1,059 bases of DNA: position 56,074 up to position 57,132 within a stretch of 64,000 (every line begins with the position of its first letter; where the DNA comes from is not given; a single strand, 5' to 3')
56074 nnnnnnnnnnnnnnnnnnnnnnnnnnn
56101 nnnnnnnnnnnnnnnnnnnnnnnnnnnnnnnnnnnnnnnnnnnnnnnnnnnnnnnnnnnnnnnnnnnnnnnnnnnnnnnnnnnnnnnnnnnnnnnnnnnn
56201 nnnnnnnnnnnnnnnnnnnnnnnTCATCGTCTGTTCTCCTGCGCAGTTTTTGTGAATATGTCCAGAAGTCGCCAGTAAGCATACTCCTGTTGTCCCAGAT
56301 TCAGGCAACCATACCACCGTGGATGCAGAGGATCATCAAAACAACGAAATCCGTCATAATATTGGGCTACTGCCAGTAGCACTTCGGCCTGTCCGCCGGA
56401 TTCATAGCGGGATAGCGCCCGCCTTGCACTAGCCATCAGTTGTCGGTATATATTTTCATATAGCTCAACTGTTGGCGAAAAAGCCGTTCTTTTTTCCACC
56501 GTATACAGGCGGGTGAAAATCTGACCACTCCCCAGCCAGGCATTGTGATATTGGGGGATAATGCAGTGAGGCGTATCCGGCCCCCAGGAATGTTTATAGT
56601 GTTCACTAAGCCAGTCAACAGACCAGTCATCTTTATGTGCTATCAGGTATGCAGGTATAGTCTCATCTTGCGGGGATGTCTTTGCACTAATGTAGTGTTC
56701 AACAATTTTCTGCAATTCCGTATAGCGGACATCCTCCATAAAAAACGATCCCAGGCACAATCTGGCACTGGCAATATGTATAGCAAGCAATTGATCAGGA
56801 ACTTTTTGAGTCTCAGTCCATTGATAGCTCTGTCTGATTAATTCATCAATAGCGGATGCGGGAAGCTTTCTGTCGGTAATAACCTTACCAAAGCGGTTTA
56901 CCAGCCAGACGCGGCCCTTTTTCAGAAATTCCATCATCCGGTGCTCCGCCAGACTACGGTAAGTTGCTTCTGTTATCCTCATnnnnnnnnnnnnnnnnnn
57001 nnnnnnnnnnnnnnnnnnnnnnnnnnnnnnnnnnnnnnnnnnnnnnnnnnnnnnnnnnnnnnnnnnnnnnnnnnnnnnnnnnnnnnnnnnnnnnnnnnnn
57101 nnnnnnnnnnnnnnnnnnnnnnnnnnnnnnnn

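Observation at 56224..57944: Tandem paralogous genes (309 and 252 aa) resembling a duplicated immunity array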

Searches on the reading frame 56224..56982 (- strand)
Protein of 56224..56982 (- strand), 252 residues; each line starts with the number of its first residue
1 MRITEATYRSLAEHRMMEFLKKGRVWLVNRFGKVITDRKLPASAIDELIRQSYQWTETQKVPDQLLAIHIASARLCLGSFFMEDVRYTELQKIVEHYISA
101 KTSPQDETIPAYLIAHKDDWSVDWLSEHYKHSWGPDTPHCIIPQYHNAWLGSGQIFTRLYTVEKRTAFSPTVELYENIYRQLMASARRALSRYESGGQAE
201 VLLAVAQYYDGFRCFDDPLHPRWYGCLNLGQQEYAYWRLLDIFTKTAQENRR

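Call 7: search_protein_families(proteins=[window:56224-56982:-], library=ncbifam, max_evalue=1)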
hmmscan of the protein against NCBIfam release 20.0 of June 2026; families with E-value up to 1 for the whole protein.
window:56224-56982:- (252 aa): 0 families

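Call 12: profile_search(protein=window:56224-56982:-)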
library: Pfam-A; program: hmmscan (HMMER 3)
A. the first sequence (252 residues): domains with independent E <= 10: 3; with E <= 0.001: 0
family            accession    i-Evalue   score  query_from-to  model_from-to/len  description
DUF7328           PF24014.1        0.23    12.2      17-59          1-42/60  Family of unknown function (DUF7328)
AbfS_sensor       PF18225.7        0.31    11.3      22-43         21-42/65  Sensor histidine kinase (AbfS) sensor domain
Cdh1_DBD_1        PF18196.7         2.9     8.6     171-196        36-61/120  Chromodomain helicase DNA-binding domain 1

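Call 14: find_homologous_proteins(query=window:56224-56982:-)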
Query window:56224-56982:- (252 aa): 8 proteins with E <= 0.001 among 465 candidates.
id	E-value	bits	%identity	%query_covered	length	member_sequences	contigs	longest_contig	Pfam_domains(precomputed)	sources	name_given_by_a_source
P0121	4.2e-172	588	100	100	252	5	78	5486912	-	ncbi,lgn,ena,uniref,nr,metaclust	ncbi:hypothetical protein WKP56_000108 [Escherichia coli]|uniref:Uncharacterized protein n=2 Tax=Ent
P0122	9.4e-111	387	66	100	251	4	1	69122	-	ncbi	ncbi:hypothetical protein ACS3KU_003959 [Escherichia coli]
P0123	5.9e-55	205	40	100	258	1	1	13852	-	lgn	-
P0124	2.1e-53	199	39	100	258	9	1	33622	-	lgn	-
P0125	3.7e-51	192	40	99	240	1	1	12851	-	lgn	-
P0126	2.7e-50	189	41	98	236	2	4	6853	-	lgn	-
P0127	1.6e-40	157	39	89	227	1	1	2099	-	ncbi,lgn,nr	ncbi:hypothetical protein CI266_005120 [Salmonella enterica subsp. enterica serovar Kotte]|nr:hypoth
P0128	3.3e-33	133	40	65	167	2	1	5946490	-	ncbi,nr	ncbi:hypothetical protein CRN84_21370 [Budvicia aquatica]|nr:hypothetical protein CRN84_21370 [Budvi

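Call 32: predict_structure(alignment_id=A2)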
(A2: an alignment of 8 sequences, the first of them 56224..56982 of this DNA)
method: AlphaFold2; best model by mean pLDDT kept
length: 252 residues; sequences in the alignment: 8
mean_pLDDT: 59.4   pTM: 0.47
mean pLDDT of the five models: 59.4, 55.4, 54.6, 54.3, 51.0
residues with pLDDT >= 90: 11; 70-90: 80; 50-70: 54; < 50: 107
segments of 3 or more residues with pLDDT < 50: 121-153, 162-170, 185-228, 241-252
pLDDT, mean of each block of 10 residues (from residue 1): 73 88 91 78 86 83 85 70 55 76 69 66 36 33 41 50 43 54 48 42 42 40 49 51 42 36
secondary structure, 60 per line:
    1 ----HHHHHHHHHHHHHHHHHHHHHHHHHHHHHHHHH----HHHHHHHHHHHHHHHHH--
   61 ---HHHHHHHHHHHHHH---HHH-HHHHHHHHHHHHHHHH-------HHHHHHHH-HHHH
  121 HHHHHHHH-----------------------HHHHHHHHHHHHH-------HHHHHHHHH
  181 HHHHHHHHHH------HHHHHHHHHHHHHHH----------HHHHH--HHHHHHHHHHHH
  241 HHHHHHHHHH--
elements in order: H5-37 H42-58 H64-77 H85-100 H108-115 H117-128 H152-164 H172-190 H197-211 H222-226 H229-250

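Call 59: search_protein_representatives(alignment_id=A4)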
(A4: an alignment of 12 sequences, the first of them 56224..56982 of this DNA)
Query: 12 sequences, 248 profile positions. Proteins with E-value up to 0.001 (for the whole library): 17; up to 1e-10: 12; up to 1e-30: 10. The best 17 are listed.
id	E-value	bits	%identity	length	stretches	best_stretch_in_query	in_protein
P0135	2.6e-100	351.3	-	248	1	1-247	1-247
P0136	5.1e-93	327.4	-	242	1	1-242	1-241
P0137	6.1e-82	291.2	-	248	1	1-246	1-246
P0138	2.1e-66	240.3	-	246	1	1-242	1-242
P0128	3.3e-66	239.6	-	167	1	82-247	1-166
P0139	1.6e-60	221.0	-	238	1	1-242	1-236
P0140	1.9e-51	191.3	-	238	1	2-226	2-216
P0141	1.4e-45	172.1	-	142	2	1-120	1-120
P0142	2.2e-35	138.7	-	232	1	1-239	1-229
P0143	4.7e-35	137.6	-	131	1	132-247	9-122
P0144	3.2e-17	79.2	-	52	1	68-118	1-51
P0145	2.6e-11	59.8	-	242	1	1-139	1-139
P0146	5.5e-10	55.5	-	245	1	1-245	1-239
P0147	3.6e-09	52.8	-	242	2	1-131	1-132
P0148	4.0e-09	52.7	-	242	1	1-240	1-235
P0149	1.5e-05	40.9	-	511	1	5-224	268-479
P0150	3.9e-05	39.6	-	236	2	1-125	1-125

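Call 63: find_encoding_contigs(protein=P0149, flank=10000, max_places=3)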
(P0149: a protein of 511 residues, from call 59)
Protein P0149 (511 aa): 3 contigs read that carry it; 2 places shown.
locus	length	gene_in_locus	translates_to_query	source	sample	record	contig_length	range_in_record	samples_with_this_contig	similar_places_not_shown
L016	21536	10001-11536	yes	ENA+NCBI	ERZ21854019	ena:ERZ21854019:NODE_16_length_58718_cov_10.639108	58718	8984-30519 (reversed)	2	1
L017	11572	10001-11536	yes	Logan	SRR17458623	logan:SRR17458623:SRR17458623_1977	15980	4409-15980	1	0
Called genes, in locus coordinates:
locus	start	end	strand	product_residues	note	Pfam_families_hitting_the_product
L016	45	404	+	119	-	PF15607:Ntox44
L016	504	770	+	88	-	-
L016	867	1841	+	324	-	PF00004:AAA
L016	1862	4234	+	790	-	PF27160:Y4kK_N, PF27210:Y4kK_2nd, PF00082:Peptidase_S8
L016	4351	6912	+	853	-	PF13191:AAA_16 (faint), PF23569:NBD_SMAX1 (weak), PF00004:AAA, PF17871:AAA_lid_9, PF00004:AAA (weak), PF07724:AAA_2, PF07728:AAA_5, PF10431:ClpB_D2-small, +2 more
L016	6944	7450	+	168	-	-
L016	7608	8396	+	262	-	PF10908:Tlde1_dom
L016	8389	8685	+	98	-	-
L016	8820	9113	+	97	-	-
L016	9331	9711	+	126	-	-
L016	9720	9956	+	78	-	-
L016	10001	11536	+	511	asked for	PF13503:DUF4123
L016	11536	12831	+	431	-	PF05838:Glyco_hydro_108, PF09374:PG_binding_3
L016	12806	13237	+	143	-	-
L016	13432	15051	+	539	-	PF13529:Peptidase_C39_2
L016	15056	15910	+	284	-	-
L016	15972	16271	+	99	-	-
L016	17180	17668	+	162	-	-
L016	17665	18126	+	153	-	-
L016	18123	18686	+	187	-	PF13175:AAA_15, PF13476:AAA_23 (weak)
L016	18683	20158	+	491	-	PF13175:AAA_15, PF13304:AAA_21, PF20469:OLD-like_TOPRIM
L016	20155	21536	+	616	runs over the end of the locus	PF00580:UvrD-helicase, PF13245:AAA_19, PF01443:Viral_helicase1 (faint)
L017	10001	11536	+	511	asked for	PF13503:DUF4123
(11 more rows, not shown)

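Call 64: find_encoding_contigs(protein=P0146, flank=10000, max_places=2)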
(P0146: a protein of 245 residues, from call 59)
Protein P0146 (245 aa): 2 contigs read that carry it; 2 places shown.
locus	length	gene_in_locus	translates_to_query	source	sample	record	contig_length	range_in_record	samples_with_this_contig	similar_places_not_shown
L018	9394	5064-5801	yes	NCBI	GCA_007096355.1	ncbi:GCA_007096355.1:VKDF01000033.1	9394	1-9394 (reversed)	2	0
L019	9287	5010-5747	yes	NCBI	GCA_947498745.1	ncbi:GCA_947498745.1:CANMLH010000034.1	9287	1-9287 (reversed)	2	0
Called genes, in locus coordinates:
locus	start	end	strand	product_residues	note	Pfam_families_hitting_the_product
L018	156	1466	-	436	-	PF03432:Relaxase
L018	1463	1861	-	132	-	-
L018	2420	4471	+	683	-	PF05954:Phage_GPD, PF04717:Phage_base_V, PF22178:Gp5_trimer_C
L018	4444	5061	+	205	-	PF13503:DUF4123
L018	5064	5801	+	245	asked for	-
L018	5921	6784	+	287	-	-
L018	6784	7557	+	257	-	-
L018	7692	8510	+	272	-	-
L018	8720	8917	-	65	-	-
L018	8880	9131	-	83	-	-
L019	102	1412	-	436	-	PF03432:Relaxase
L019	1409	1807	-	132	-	-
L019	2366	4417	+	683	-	PF05954:Phage_GPD, PF04717:Phage_base_V, PF22178:Gp5_trimer_C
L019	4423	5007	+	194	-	PF13503:DUF4123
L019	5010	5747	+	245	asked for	-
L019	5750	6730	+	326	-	-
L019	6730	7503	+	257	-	-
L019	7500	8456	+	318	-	-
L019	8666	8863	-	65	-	-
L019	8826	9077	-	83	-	-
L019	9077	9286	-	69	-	?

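Call 65: profile_search(protein=P0149)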
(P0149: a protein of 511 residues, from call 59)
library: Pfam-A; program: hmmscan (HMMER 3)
A. the first sequence (511 residues): domains with independent E <= 10: 1; with E <= 0.001: 1
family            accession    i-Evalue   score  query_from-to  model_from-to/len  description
DUF4123           PF13503.11    2.7e-17    63.5      87-218         1-116/119  Domain of unknown function (DUF4123)

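Call 70: search_protein_families(proteins=[L018:6784-7557:+, L019:5750-6730:+, window:56224-56982:-, P0146], library=padloc, max_evalue=1)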
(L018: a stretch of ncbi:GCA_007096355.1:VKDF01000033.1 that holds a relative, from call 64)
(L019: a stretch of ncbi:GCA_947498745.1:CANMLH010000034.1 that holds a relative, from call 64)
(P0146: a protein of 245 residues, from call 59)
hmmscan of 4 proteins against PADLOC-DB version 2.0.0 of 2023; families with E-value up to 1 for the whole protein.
L018:6784-7557:+ (257 aa): 0 families

L019:5750-6730:+ (326 aa): 0 families

window:56224-56982:- (252 aa): 0 families

P0146 (245 aa): 0 families

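Call 73: fold_search(model_id=the predicted structure, library=afdb50)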
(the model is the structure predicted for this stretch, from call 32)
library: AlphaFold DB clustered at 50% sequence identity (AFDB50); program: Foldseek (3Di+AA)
matches with E <= 10: 306; with E <= 0.001: 7
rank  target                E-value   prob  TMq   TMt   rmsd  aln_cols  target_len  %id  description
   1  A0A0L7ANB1            1.3e-25  1.00  0.58  0.58  10.7       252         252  100  Uncharacterized protein [Escherichia coli]
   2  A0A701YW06            4.6e-12  1.00  0.54  0.53  10.4       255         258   37  Uncharacterized protein [Salmonella enterica]
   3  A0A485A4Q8            2.5e-10  1.00  0.56  0.56   8.0       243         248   38  Uncharacterized protein [Budvicia aquatica]
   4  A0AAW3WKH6            1.8e-09  1.00  0.57  0.57   8.8       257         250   33  Uncharacterized protein [Serratia fonticola]
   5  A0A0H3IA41            1.5e-08  1.00  0.55  0.57   7.5       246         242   33  Uncharacterized protein [Pectobacterium parmentieri]
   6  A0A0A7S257            5.3e-07  1.00  0.55  0.57   6.7       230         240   33  Uncharacterized protein [Frischella perrara]
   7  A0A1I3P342            4.4e-04  1.00  0.49  0.51   8.1       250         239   20  Uncharacterized protein [Jannaschia pohangensis]
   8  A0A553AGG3            1.4e-03  1.00  0.47  0.48   8.8       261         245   19  Uncharacterized protein
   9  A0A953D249            1.1e-02  1.00  0.37  0.37   8.5       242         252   16  Uncharacterized protein
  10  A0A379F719            1.1e-02  1.00  0.27  0.30  12.8       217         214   16  Uncharacterized protein [Proteus vulgaris]
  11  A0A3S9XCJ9            1.2e-02  1.00  0.42  0.38   8.7       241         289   14  Uncharacterized protein [Entomomonas moraniae]
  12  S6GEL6                1.7e-02  1.00  0.43  0.21  11.1       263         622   11  Uncharacterized protein
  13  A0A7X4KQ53            1.7e-02  1.00  0.35  0.33   9.2       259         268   14  Uncharacterized protein [Pseudoduganella aquatica]
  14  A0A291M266            1.8e-02  1.00  0.34  0.69   8.5       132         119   15  Uncharacterized protein [Pacificitalea manganoxidans]
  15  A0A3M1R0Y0            2.1e-02  1.00  0.34  0.65   5.9       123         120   15  Uncharacterized protein
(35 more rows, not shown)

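Call 83: profile_search(alignment_id=A6)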
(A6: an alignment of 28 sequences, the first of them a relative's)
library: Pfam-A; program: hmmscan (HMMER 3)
A. the first sequence (318 residues): domains with independent E <= 10: 0; with E <= 0.001: 0
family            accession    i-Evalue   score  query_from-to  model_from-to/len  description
(no Pfam family matches the first sequence, even at E <= 10)
B. every sequence of the alignment scanned on its own (28 sequences): families by number of members that match
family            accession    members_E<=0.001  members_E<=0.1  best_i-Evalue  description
Rad26-like_helica PF12331.14                 0               1        4.0e-03  Rad26-like, helical repeats
DnaI_N            PF07319.16                 0               1        3.8e-02  Primosomal protein DnaI N-terminus
PI-TkoII_IV       PF18714.6                  0               1        9.7e-02  DNA polymerase II intein Domain IV
Dpoe2NT           PF12213.14                 0               1        1.0e-01  DNA polymerases epsilon N terminal

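Call 89: find_encoding_contigs(protein=P0148, flank=8000, max_places=1)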
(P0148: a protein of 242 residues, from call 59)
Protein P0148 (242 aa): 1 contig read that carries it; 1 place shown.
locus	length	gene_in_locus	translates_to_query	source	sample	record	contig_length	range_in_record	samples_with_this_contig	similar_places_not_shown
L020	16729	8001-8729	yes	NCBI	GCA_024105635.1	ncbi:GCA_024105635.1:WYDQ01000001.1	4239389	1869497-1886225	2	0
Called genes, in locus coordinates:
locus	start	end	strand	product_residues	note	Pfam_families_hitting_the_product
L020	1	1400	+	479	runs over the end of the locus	PF00370:FGGY_N, PF02782:FGGY_C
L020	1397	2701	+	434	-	PF01261:AP_endonuc_2 (weak), PF27526:XylA2_C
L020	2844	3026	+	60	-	-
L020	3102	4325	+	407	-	PF01266:DAO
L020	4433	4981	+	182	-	PF02469:Fasciclin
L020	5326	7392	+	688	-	PF05954:Phage_GPD, PF04717:Phage_base_V, PF22178:Gp5_trimer_C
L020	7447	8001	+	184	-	PF13503:DUF4123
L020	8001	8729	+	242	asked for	-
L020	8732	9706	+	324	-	-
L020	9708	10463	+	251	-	-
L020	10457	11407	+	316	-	-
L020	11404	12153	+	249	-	-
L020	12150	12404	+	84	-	PF05488:PAAR_motif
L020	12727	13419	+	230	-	PF21948:LplA-B_cat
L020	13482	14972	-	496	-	-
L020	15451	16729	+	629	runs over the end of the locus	PF05787:PhoX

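Call 90: find_encoding_contigs(protein=P0150, flank=8000, max_places=1)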
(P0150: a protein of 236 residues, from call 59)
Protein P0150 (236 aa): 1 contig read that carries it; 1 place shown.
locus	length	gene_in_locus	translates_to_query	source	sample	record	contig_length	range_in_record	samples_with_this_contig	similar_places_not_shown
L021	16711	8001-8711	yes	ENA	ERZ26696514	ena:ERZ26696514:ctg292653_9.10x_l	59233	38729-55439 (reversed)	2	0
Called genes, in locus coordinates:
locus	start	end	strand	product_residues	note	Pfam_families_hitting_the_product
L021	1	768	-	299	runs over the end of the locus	-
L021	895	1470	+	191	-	PF00313:CSD, PF22707:S1CSD-TOTE-2 (faint), PF08206:OB_RNB (faint), PF00313:CSD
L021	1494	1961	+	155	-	PF02643:DUF192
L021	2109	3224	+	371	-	PF00724:Oxidored_FMN, PF01207:Dus (faint)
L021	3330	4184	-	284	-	-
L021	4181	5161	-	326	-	PF00487:FA_desaturase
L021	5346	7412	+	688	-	PF05954:Phage_GPD, PF04717:Phage_base_V, PF22178:Gp5_trimer_C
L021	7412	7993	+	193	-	PF13503:DUF4123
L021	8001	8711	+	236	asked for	-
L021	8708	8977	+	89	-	PF05488:PAAR_motif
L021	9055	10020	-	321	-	-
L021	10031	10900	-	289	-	-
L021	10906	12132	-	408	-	-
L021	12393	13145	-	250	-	PF00005:ABC_tran, PF02463:SMC_N, PF13304:AAA_21 (weak)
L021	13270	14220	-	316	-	PF00528:BPD_transp_1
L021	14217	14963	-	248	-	PF00528:BPD_transp_1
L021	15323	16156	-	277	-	PF00497:SBP_bac_3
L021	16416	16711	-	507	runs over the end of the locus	PF00501:AMP-binding, PF13193:AMP-binding_C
